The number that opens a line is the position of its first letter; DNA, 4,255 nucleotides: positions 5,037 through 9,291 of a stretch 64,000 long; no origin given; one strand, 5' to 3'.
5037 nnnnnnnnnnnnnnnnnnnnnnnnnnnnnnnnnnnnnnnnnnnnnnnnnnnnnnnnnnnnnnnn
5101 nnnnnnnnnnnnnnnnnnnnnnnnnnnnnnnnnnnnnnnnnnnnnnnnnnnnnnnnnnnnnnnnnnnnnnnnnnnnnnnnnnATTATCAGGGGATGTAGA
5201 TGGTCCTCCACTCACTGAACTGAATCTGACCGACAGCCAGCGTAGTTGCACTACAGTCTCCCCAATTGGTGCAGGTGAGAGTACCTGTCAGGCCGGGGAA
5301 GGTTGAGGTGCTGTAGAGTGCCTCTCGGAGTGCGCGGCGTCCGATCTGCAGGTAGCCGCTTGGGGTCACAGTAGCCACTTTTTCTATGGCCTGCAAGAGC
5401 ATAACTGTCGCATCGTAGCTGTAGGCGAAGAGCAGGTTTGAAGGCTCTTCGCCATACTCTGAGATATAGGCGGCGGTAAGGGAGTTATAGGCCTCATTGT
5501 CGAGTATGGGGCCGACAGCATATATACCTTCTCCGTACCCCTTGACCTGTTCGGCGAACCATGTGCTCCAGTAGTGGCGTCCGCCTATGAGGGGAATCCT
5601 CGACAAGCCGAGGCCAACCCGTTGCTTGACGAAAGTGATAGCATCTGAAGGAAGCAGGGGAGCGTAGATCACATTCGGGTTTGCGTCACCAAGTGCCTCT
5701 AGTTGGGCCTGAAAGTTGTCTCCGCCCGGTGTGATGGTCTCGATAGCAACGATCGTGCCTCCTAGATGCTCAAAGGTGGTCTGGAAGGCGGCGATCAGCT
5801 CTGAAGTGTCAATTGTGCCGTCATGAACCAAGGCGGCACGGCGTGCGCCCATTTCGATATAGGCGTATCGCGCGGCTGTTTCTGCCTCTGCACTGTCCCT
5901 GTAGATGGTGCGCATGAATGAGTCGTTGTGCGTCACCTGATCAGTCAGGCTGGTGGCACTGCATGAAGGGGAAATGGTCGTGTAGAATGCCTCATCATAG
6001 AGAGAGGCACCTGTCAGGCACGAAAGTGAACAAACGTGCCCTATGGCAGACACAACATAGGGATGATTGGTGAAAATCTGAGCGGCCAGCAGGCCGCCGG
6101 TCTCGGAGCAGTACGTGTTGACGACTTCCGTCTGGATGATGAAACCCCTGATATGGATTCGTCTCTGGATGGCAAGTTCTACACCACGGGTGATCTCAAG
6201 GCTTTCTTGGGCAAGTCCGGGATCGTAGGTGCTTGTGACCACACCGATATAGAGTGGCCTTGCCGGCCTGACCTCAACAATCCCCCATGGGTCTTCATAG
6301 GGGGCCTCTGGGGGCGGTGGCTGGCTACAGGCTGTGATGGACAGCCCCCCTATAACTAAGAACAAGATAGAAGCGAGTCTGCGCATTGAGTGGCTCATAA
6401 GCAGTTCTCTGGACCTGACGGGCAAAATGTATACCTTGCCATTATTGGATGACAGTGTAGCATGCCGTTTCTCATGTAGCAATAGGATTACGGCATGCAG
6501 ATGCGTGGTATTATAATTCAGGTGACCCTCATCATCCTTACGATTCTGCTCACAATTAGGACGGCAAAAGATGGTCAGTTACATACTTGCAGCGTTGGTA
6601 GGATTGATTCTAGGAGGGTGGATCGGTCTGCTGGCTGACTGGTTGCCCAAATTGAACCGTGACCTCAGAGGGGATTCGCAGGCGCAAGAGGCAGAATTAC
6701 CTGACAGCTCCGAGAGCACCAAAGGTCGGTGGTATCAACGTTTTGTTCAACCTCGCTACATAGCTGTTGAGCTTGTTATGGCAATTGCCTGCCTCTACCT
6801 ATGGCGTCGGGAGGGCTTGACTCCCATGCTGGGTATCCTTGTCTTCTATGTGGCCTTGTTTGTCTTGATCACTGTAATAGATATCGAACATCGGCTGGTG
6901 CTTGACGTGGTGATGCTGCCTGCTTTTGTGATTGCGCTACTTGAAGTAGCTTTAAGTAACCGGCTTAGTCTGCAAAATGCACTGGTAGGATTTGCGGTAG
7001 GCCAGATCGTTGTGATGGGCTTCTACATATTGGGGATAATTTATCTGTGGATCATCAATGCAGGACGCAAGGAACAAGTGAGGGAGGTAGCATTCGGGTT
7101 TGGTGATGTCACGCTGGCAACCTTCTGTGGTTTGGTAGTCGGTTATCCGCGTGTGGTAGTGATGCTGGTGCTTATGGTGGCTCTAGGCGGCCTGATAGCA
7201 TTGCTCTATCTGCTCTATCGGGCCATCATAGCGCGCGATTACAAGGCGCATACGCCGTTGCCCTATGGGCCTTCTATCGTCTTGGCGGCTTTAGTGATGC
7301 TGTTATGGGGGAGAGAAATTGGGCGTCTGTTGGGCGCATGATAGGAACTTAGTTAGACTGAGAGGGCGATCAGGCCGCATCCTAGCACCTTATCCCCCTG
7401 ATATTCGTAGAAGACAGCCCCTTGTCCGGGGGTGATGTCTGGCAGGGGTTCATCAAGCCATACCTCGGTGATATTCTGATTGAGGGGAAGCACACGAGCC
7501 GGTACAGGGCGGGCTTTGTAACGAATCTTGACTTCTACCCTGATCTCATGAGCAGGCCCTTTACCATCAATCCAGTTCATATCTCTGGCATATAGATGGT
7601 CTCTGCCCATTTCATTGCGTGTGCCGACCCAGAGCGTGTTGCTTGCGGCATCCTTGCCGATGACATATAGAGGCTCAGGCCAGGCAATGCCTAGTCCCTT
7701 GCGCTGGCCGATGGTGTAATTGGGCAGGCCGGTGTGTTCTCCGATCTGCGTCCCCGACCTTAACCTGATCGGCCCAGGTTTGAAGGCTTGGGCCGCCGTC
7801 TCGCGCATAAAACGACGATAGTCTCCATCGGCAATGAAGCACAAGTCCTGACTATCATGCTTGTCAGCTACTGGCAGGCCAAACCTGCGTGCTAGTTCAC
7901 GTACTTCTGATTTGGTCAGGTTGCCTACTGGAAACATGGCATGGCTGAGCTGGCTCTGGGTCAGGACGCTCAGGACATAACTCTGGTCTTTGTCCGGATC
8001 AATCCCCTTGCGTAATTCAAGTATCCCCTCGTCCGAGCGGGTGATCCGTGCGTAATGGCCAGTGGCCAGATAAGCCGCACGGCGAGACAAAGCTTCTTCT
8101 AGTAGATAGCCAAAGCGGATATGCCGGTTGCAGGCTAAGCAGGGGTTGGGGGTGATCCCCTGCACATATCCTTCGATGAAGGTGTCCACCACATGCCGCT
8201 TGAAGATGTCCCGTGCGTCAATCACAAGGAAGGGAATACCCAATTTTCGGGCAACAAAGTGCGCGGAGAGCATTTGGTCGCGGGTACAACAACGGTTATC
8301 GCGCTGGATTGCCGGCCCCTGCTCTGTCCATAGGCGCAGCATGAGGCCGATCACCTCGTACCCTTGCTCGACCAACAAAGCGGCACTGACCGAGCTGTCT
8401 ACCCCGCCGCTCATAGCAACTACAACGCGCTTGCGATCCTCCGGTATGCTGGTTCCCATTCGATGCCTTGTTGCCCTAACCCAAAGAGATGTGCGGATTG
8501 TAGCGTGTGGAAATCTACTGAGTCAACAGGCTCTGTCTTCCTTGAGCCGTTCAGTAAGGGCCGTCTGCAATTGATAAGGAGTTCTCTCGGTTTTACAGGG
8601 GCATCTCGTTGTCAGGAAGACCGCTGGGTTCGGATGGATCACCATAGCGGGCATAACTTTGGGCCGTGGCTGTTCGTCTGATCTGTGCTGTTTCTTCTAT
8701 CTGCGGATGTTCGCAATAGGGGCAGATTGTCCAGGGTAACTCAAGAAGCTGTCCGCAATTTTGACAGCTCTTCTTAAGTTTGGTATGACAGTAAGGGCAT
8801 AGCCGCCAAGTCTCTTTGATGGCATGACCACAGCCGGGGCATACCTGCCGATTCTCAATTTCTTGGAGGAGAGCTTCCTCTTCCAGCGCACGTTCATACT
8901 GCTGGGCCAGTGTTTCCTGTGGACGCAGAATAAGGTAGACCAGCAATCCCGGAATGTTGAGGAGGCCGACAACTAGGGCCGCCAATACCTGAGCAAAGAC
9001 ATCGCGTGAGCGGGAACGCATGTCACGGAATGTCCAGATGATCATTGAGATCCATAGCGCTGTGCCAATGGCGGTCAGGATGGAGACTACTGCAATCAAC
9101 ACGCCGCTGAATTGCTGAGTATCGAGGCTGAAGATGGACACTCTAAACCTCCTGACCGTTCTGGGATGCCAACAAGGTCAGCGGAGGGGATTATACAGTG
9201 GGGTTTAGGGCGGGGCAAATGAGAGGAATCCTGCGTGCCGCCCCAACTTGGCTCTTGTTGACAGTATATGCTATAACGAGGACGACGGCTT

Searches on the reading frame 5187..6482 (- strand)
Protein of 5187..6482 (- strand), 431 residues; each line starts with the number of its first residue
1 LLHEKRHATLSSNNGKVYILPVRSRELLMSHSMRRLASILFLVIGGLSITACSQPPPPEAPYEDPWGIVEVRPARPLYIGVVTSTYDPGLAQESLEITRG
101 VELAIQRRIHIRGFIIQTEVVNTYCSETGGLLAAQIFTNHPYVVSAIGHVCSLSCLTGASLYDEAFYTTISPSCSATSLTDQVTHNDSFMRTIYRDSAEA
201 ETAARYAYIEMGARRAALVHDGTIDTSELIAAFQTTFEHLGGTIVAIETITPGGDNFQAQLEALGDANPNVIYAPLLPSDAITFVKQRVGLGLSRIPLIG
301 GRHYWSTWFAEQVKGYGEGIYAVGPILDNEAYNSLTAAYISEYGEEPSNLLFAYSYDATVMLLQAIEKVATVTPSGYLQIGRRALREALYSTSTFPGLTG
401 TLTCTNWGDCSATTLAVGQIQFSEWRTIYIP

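Call 9: search_protein_families(library=pfam, proteins=[window:5187-6482:-], max_evalue=0.001)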
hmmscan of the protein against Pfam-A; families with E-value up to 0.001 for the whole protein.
window:5187-6482:- (431 aa): 2 families
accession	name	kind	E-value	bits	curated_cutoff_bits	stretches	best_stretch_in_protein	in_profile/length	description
PF13458.12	Peripla_BP_6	-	1.2e-26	94.6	31.7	1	100-403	24-321/343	Periplasmic binding protein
PF01094.35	ANF_receptor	-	1.7e-12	47.5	25.4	1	113-410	22-340/353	Receptor family ligand binding region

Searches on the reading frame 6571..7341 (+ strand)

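Call 9: search_protein_families(library=pfam, proteins=[window:6571-7341:+], max_evalue=0.001)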
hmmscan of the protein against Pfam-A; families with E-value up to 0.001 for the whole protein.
window:6571-7341:+ (256 aa): 1 family
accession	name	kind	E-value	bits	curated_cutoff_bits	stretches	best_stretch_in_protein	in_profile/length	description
PF01478.23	Peptidase_A24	-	6.9e-11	43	26.5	1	92-211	2-104/104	Type IV leader peptidase family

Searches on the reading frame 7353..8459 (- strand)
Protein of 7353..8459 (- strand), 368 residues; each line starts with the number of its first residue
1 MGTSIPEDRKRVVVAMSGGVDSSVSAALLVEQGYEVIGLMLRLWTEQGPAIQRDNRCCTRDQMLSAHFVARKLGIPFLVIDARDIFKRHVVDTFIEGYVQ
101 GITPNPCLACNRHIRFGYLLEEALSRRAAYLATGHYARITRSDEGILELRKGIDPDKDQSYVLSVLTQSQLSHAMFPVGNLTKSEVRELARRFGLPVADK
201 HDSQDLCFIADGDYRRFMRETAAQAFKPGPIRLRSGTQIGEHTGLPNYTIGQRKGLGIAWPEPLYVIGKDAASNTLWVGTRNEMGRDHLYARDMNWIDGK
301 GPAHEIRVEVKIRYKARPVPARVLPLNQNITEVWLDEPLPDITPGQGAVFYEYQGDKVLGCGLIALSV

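Call 9: search_protein_families(library=pfam, proteins=[window:7353-8459:-], max_evalue=0.001)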
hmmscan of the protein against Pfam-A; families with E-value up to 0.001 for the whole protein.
window:7353-8459:- (368 aa): 5 families
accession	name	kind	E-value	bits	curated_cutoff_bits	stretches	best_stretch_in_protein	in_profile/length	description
PF03054.22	tRNA_Me_trans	-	1.6e-73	247.1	20.6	1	10-210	1-201/202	tRNA methyl transferase HUP domain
PF20258.4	tRNA_Me_trans_C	-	1.6e-17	64.1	20.6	1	286-364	1-77/77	Aminomethyltransferase beta-barrel domain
PF20259.3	tRNA_Me_trans_M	-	2e-17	62.9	27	1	226-279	10-65/66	tRNA methyl transferase PRC-barrel domain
PF02540.23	NAD_synthase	-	5e-07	29.5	21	0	10-85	19-84/242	NAD synthase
PF00764.25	Arginosuc_synth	-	0.00083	19.9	27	0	11-44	1-35/162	Arginosuccinate synthase N-terminal HUP domain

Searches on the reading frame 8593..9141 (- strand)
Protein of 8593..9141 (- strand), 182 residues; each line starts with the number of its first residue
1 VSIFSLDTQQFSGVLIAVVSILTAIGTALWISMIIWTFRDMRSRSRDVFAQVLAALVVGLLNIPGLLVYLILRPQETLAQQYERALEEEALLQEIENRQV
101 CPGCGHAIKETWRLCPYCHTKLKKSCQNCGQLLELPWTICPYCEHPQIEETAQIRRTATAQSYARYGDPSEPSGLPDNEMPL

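Call 9: search_protein_families(library=pfam, proteins=[window:8593-9141:-], max_evalue=0.001)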
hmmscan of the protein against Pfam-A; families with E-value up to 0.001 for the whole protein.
window:8593-9141:- (182 aa): 4 families
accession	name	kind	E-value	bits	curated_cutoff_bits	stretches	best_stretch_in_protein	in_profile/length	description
PF12773.13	DZR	-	8.6e-11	42.3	27.3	1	101-144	1-45/45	Double zinc ribbon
PF13248.11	Zn_ribbon_3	-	1.8e-09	37.2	27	2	100-122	4-26/26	zinc-ribbon domain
PF13240.11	Zn_Ribbon_1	-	1.4e-07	31.5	25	1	101-122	2-23/23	zinc-ribbon domain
PF17032.10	Zn_ribbon_15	-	0.00066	20.9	28.9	0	94-118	48-72/73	zinc-ribbon family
